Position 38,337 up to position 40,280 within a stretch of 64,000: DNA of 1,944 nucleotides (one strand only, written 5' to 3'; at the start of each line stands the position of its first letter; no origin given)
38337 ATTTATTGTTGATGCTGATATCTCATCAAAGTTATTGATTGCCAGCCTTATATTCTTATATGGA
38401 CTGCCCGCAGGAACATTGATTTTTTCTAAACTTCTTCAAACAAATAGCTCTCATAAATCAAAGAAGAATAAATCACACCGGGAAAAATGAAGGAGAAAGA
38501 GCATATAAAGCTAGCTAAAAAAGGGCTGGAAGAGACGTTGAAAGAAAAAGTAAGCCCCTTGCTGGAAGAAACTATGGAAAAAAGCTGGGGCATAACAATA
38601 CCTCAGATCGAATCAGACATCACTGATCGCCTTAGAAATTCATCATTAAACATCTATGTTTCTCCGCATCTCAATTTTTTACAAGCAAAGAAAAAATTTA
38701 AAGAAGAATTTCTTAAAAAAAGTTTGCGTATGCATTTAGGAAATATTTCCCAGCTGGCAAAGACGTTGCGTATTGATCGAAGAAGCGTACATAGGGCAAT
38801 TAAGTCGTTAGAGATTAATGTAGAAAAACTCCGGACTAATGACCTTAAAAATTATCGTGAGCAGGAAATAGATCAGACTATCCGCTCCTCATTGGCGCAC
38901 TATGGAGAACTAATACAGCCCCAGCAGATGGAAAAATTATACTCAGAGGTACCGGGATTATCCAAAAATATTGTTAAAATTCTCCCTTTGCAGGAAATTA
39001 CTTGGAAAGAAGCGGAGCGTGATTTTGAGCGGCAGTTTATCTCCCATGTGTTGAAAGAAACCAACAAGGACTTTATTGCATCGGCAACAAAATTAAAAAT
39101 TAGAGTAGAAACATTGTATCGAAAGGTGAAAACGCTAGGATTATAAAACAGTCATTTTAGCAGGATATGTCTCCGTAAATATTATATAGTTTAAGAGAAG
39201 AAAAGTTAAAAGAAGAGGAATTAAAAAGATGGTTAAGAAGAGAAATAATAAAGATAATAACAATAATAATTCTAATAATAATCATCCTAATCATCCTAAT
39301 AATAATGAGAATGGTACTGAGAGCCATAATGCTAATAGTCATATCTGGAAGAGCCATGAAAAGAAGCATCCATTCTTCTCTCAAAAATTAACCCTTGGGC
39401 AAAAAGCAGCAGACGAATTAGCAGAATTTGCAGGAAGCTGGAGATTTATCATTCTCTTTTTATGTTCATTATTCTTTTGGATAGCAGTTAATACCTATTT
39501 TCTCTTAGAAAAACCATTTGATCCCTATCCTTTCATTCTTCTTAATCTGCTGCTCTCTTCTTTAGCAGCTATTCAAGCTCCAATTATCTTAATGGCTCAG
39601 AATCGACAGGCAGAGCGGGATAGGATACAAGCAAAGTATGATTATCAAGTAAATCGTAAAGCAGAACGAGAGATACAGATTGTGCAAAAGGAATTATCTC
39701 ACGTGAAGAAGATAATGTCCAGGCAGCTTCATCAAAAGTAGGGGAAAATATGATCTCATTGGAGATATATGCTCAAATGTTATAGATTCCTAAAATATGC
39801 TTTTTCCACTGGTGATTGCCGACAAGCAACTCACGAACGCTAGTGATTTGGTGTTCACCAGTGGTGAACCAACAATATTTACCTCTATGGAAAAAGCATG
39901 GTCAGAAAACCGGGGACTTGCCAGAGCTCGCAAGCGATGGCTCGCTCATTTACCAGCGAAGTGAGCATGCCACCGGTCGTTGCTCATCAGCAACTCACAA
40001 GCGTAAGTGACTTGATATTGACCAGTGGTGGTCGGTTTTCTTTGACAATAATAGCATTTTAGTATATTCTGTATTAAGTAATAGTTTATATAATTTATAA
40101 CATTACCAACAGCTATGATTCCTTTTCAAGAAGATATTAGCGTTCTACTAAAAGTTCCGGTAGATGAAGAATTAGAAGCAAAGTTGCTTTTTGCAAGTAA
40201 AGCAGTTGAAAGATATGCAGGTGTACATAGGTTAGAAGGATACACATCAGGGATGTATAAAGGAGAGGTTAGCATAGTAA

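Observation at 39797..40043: GC-rich ~250-nt structured RNA candidate built from two paralogous hairpin modules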

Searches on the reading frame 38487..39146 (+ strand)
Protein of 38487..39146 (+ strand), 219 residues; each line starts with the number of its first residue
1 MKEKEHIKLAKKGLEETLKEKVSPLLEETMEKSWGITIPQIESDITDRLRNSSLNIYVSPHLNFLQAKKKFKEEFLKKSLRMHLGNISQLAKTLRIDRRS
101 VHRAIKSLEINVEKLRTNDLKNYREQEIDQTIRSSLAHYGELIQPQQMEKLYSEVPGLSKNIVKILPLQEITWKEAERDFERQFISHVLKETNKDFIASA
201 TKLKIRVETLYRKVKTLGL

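Call 12: search_protein_families(library=pfam, proteins=[window:38487-39146:+], max_evalue=0.01)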
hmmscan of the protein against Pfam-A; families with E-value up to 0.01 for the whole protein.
window:38487-39146:+ (219 aa): 4 families
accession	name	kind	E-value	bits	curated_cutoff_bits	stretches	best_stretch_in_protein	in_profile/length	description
PF02954.25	HTH_8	-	2.1e-08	34.2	22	1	76-106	10-40/42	Bacterial regulatory protein, Fis family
PF05043.19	Mga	-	0.00078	20.4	21.1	0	177-217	14-54/87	Mga helix-turn-helix domain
PF13551.12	HTH_29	-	0.0011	19.5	28.1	1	85-108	13-36/64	Winged helix-turn helix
PF08279.18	HTH_11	-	0.0041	17.4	25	0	87-109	18-40/55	HTH domain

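Call 83: search_protein_families(library=ncbifam, proteins=[window:38487-39143:+], max_evalue=0.01)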
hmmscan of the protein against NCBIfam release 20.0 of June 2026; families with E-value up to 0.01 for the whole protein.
window:38487-39143:+ (219 aa): 6 families
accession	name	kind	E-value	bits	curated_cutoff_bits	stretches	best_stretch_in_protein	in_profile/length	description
NF003451.0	PRK05022.1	equivalog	8.3e-08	31.4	476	2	57-111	457-511/512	nitric oxide reductase transcriptional regulator NorR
NF051870.1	NAssimRespRegNtrX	equivalog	4.9e-07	29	600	1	61-109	403-451/452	nitrogen assimilation response regulator NtrX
NF041552.1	TF_PrdR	equivalog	0.00015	20.2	795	0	35-106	504-574/577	sigma-54 dependent transcriptional regulator PrdR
NF008485.2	PRK11388.1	equivalog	0.0002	19.8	551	0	178-218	596-636/643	dihydroxyacetone kinase operon transcriptional regulator DhaR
TIGR01818.1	ntrC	equivalog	0.0046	15.8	558.6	0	169-217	415-463/463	nitrogen regulation protein NR(I)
NF005413.0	PRK06986.1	subfamily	0.0048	16.8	201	1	98-153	92-147/241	RNA polymerase sigma factor FliA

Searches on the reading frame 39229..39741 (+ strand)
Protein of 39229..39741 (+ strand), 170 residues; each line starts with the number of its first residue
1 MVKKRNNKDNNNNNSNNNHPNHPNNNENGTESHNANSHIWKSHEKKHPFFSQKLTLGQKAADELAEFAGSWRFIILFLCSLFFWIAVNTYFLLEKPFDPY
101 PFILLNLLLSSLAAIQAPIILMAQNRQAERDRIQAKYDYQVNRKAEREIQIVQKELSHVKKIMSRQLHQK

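Call 12: search_protein_families(library=pfam, proteins=[window:39229-39741:+], max_evalue=0.01)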
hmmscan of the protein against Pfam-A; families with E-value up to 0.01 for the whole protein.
window:39229-39741:+ (170 aa): 1 family
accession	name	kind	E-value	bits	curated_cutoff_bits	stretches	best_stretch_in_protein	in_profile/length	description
PF06210.16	DUF1003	-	8.9e-38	129.1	27.4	1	69-167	2-100/103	Protein of unknown function (DUF1003)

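Call 14: find_encoding_contigs(protein=window:39229-39741:+, flank=3000, max_places=10)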
Protein window:39229-39741:+ (170 aa): 2 contigs read that carry it; 2 places shown.
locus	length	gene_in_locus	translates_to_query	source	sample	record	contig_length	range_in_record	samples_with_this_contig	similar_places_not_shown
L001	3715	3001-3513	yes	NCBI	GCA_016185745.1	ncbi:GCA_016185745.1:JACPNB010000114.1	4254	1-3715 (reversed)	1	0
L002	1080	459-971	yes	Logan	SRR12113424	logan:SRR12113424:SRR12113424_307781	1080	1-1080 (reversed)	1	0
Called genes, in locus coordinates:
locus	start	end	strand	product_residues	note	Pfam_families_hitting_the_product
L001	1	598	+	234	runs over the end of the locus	PF01866:Diphthamide_syn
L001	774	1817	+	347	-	PF01368:DHH (weak), PF02272:DHHA1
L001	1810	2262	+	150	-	-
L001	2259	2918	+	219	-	PF02954:HTH_8 (faint)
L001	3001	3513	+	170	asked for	PF06210:DUF1003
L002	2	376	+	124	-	?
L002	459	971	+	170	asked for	PF06210:DUF1003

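Call 26: find_homologous_proteins(query=window:39229-39741:+, max_evalue=1e-10)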
Query window:39229-39741:+ (170 aa): 7969 proteins with E <= 1e-10 among 8000 candidates; the best 120 are listed.
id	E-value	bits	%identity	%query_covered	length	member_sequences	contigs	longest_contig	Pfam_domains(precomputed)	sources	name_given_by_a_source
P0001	3.0e-108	377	100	100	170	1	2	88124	PF06210.17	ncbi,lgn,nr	ncbi:DUF1003 domain-containing protein [Candidatus Woesearchaeota archaeon]|nr:DUF1003 domain-contai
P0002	4.4e-53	197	60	78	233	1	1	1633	PF06210.17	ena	-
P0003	2.5e-51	192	65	74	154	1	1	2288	PF06210.17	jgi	jgi:uncharacterized membrane protein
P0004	2.6e-51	192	60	95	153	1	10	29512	PF06210.17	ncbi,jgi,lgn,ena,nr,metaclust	ncbi:DUF1003 domain-containing protein [Candidatus Woesearchaeota archaeon]|nr:DUF1003 domain-contai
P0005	1.2e-50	190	57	96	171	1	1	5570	PF06210.17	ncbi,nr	ncbi:DUF1003 domain-containing protein [Candidatus Woesearchaeota archaeon]|nr:DUF1003 domain-contai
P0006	1.4e-50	189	65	72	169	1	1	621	PF06210.17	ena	-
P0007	3.3e-50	188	54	100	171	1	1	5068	PF06210.17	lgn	-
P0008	3.4e-50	188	70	72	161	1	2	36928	PF06210.17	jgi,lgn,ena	-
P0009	1.4e-49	186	67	76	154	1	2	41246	PF06210.17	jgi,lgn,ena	-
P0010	1.6e-49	186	67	71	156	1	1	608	PF06210.17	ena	-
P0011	2.3e-49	185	70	71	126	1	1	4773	PF06210.17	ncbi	-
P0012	4.0e-49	185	63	82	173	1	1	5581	PF06210.17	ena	-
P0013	1.2e-48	183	64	76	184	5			PF06210.17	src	-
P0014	1.3e-48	183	65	73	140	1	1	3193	PF06210.17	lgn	-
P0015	1.8e-48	183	69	69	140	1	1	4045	PF06210.17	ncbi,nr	ncbi:DUF1003 domain-containing protein [Candidatus Woesearchaeota archaeon]|nr:DUF1003 domain-contai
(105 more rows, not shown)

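Call 39: find_encoding_contigs(protein=P0008, flank=3000, max_places=3)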
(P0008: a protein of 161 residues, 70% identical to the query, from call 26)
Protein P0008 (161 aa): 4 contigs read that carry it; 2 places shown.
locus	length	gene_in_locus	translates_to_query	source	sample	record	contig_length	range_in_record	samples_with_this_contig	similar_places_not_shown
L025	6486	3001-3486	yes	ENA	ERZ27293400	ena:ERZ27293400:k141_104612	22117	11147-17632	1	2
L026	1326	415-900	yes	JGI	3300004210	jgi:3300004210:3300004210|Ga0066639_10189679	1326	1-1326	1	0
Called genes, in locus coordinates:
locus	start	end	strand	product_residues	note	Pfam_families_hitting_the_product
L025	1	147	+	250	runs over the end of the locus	PF00590:TP_methylase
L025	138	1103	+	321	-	-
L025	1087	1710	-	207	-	-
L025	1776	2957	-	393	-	-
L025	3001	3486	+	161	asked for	PF06210:DUF1003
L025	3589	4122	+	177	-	-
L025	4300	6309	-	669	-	PF03030:H_PPase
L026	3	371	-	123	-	?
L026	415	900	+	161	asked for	PF06210:DUF1003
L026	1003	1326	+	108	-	?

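Call 40: find_encoding_contigs(protein=P0004, flank=3000, max_places=4)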
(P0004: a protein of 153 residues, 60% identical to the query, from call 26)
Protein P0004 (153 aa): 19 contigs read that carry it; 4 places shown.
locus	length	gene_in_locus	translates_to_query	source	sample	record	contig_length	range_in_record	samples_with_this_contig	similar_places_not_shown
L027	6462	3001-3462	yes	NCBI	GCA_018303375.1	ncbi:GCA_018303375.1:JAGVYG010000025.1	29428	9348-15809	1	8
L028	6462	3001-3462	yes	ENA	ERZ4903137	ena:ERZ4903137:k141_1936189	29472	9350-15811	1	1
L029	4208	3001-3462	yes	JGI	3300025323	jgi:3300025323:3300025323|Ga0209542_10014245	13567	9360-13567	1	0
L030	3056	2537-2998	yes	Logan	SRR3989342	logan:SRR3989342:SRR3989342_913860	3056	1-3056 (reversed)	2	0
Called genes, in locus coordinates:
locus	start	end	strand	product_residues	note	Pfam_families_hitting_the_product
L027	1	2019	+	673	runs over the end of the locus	PF14551:MCM_N (weak), PF17207:MCM_OB, PF00493:MCM, PF07728:AAA_5 (weak), PF01078:Mg_chelatase, PF21100:WHD_MCM (faint), PF17855:MCM_lid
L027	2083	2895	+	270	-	PF01336:tRNA_anti-codon (weak)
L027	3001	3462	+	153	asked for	PF06210:DUF1003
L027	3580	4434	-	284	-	PF01944:SpoIIM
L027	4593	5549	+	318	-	PF03215:Rad17 (weak), PF05496:RuvB_N, PF00004:AAA, PF13173:AAA_14 (weak), PF13177:DNA_pol3_delta2, PF08542:Rep_fac_C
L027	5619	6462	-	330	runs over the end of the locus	-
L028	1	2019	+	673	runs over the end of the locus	PF14551:MCM_N (weak), PF17207:MCM_OB, PF00493:MCM, PF07728:AAA_5 (weak), PF01078:Mg_chelatase, PF21100:WHD_MCM (faint), PF17855:MCM_lid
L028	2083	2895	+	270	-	PF01336:tRNA_anti-codon (weak)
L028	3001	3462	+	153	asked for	PF06210:DUF1003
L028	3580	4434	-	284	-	PF01944:SpoIIM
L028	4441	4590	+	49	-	-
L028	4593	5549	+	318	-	PF03215:Rad17 (weak), PF05496:RuvB_N, PF00004:AAA, PF13173:AAA_14 (weak), PF13177:DNA_pol3_delta2, PF08542:Rep_fac_C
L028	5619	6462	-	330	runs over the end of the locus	-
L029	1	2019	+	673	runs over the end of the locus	PF14551:MCM_N (weak), PF17207:MCM_OB, PF00493:MCM, PF07728:AAA_5 (weak), PF01078:Mg_chelatase, PF21100:WHD_MCM (faint), PF17855:MCM_lid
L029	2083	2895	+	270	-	PF01336:tRNA_anti-codon (weak)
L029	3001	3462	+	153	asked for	PF06210:DUF1003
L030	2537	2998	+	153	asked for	PF06210:DUF1003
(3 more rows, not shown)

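Call 41: find_encoding_contigs(protein=P0009, flank=3000, max_places=3)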
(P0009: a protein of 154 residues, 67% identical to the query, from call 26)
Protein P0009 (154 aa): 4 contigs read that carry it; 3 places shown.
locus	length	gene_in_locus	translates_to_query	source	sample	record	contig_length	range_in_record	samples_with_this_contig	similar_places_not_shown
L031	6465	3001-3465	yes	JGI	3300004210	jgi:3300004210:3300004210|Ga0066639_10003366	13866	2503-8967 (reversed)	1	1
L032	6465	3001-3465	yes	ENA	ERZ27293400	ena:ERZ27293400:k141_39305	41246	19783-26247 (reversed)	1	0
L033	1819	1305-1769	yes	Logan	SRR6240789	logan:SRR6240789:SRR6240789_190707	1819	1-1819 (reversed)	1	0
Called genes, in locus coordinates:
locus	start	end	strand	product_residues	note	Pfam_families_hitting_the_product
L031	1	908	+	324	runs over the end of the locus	-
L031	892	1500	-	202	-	-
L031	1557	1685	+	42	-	-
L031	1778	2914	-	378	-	-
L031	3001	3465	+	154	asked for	PF06210:DUF1003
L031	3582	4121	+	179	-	-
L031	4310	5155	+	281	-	PF13489:Methyltransf_23 (weak), PF01739:CheR, PF13847:Methyltransf_31 (faint)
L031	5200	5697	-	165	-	PF03030:H_PPase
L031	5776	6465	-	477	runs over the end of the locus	PF03030:H_PPase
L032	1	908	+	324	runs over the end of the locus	-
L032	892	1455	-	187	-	-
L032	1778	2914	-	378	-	-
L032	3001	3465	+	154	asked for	PF06210:DUF1003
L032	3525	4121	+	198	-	-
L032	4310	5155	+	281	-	PF13489:Methyltransf_23 (weak), PF01739:CheR, PF13847:Methyltransf_31 (faint)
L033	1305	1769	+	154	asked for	PF06210:DUF1003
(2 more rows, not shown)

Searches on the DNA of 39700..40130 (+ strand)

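Call 4: search_rna_families(source=window, start=39700, end=40130, threshold=evalue, max_evalue=10, show_alignments=4)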
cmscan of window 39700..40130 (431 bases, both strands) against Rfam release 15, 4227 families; matches with E-value up to 10: 3.
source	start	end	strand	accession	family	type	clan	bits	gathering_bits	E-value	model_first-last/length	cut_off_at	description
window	39800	39870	+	RF03506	mir-587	Gene; miRNA;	-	21.7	80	0.037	1-74/74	no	mir-587 microRNA precursor family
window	39859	39912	+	RF01160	sn2841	Gene; snRNA; snoRNA; CD-box;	-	13.8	45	7.2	1-72/72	no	Small nucleolar RNA sn2841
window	39781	39915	+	RF01927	MIR1222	Gene; miRNA;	-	13.2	90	7.7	1-134/134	no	MIR1222 microRNA precursor family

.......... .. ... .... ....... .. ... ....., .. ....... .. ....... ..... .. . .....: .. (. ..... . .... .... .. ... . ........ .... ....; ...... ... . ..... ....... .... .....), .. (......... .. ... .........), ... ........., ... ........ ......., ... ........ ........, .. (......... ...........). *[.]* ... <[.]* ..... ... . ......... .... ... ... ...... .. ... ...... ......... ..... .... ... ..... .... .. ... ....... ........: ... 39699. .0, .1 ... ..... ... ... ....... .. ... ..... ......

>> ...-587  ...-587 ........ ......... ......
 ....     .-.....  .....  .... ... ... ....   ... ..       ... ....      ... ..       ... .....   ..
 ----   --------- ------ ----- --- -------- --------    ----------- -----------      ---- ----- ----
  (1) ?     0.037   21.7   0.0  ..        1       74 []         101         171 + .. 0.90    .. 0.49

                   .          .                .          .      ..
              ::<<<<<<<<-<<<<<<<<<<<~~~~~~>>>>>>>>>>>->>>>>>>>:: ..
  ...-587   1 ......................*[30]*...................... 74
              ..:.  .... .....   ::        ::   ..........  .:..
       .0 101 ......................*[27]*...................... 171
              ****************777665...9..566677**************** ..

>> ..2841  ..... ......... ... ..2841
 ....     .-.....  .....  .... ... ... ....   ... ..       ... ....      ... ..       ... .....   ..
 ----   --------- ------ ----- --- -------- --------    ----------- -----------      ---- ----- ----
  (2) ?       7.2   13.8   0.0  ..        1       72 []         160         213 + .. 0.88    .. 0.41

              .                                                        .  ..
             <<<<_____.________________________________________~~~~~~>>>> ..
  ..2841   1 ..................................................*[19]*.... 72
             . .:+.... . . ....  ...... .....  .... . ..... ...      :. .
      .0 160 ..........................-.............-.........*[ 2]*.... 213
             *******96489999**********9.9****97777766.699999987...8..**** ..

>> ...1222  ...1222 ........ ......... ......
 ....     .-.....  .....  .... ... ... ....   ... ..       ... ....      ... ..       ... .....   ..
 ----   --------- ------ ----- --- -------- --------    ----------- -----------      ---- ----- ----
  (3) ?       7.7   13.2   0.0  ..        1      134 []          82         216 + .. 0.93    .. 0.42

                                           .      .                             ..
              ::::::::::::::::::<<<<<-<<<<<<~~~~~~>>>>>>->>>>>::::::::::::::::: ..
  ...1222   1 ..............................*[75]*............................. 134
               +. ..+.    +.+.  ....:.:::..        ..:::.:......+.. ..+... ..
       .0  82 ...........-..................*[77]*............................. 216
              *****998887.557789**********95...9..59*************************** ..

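Call 13: search_dna_similar(query=window:39780-40060:+, collection=phages, mode=distant, max_evalue=1)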
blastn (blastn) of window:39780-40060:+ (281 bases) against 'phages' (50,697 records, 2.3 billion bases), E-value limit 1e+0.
No match.

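Call 68: build_rna_model(alignment_id=A2, structure=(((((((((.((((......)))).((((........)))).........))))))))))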
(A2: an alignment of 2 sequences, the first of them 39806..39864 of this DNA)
Model R1 built from alignment A2 (2 sequences, 59 columns); structure: as given.
model positions 59; base pairs 17; branch points 1; effective number of sequences 2; information 0.895 bits per position. Calibrated on 0.2 Mb of random sequence (short: E-values are rough).
structure used (alignment columns):
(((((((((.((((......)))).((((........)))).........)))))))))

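Call 69: search_with_rna_model(model_id=R1, sources=[window, L004, L016, L019, L022, L023, L025, L027, L031, L032, L003, L005, L006, L007, L008, L010, L011, L014, L015], max_evalue=10, show_alignments=4)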
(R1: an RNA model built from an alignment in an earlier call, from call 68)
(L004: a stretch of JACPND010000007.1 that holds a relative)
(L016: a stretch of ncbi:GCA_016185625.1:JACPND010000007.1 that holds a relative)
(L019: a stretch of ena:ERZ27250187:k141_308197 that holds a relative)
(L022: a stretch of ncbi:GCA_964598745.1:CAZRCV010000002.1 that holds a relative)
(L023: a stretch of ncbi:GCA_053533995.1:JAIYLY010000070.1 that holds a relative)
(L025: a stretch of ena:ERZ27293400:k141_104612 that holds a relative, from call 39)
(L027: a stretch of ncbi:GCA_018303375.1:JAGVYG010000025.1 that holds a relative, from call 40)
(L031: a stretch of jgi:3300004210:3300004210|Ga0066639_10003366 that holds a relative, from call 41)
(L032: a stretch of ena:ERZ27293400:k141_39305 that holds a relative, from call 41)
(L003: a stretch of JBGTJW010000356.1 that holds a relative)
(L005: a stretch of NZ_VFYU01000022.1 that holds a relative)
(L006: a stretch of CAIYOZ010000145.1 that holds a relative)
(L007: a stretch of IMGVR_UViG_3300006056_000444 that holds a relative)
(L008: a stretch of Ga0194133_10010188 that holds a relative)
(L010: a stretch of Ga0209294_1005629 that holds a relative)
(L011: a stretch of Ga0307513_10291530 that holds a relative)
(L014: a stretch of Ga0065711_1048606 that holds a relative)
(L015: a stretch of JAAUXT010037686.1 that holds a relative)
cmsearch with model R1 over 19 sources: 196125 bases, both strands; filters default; matches with E-value up to 10: 14.
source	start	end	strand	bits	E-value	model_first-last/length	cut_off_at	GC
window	39806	39864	+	84.6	3.6e-17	1-59/59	no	0.53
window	39970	40028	+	83.9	5.4e-17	1-59/59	no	0.51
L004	504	539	-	36.5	8.6e-06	11-46/59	no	0.47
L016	3759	3794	-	36.5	8.6e-06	11-46/59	no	0.47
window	39806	39864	-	25.5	0.0032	1-59/59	no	0.53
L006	1737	1794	-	23.6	0.0096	1-59/59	no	0.52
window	39970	40028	-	21.1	0.036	1-59/59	no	0.51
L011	543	576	+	20.9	0.04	11-46/59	no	0.44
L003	5069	5103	-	15.8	0.63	11-46/59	no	0.51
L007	3474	3513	+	13.7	2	1-59/59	no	0.5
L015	867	917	-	13.4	2.3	11-45/59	no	0.41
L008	4564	4600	-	13.3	2.5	11-45/59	no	0.38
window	35673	35726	-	12.9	3.1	11-49/59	no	0.31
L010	1245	1305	+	12.1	4.9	1-59/59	no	0.48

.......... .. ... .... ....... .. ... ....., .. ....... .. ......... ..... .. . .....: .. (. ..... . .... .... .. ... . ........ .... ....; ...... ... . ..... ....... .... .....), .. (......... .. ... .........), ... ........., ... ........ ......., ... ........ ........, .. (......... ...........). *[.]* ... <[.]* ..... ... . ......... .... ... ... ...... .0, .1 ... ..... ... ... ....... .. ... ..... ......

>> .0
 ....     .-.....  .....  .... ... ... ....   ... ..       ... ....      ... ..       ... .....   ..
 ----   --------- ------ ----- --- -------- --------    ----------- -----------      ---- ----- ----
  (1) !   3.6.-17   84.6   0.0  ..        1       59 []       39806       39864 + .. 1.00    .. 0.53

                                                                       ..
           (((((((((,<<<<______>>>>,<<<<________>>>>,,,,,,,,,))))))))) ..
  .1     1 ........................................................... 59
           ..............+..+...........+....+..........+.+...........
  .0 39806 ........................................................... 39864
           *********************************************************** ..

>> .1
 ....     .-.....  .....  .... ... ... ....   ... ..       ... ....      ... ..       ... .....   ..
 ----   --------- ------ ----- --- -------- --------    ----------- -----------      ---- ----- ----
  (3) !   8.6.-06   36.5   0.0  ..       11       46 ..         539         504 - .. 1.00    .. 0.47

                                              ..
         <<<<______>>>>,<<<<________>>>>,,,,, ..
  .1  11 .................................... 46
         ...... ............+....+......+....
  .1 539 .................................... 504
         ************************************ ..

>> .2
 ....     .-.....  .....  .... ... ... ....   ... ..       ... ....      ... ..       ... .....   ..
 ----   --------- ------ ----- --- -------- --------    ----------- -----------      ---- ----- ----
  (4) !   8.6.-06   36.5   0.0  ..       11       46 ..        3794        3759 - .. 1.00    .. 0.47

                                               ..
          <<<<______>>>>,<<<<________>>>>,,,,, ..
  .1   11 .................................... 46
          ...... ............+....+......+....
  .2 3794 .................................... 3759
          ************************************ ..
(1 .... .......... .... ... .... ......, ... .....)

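Call 97: search_with_rna_model(model_id=R1, source=window, filters=off, max_evalue=5)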
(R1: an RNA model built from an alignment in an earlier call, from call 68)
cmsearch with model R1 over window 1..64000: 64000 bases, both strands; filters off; matches with E-value up to 5: 8.
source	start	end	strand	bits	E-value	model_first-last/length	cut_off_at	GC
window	39806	39864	+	84.6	1.2e-17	1-59/59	no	0.53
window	39970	40028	+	83.9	1.8e-17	1-59/59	no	0.51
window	39806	39864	-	25.5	0.0011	1-59/59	no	0.53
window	39970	40028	-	21.1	0.012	1-59/59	no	0.51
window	12993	13034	-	13.6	0.69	1-59/59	no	0.24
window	35673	35726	-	12.9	1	11-49/59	no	0.31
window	3547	3572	+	10.4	4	1-59/59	no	0.38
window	31415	31458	-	10.3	4.1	1-59/59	no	0.23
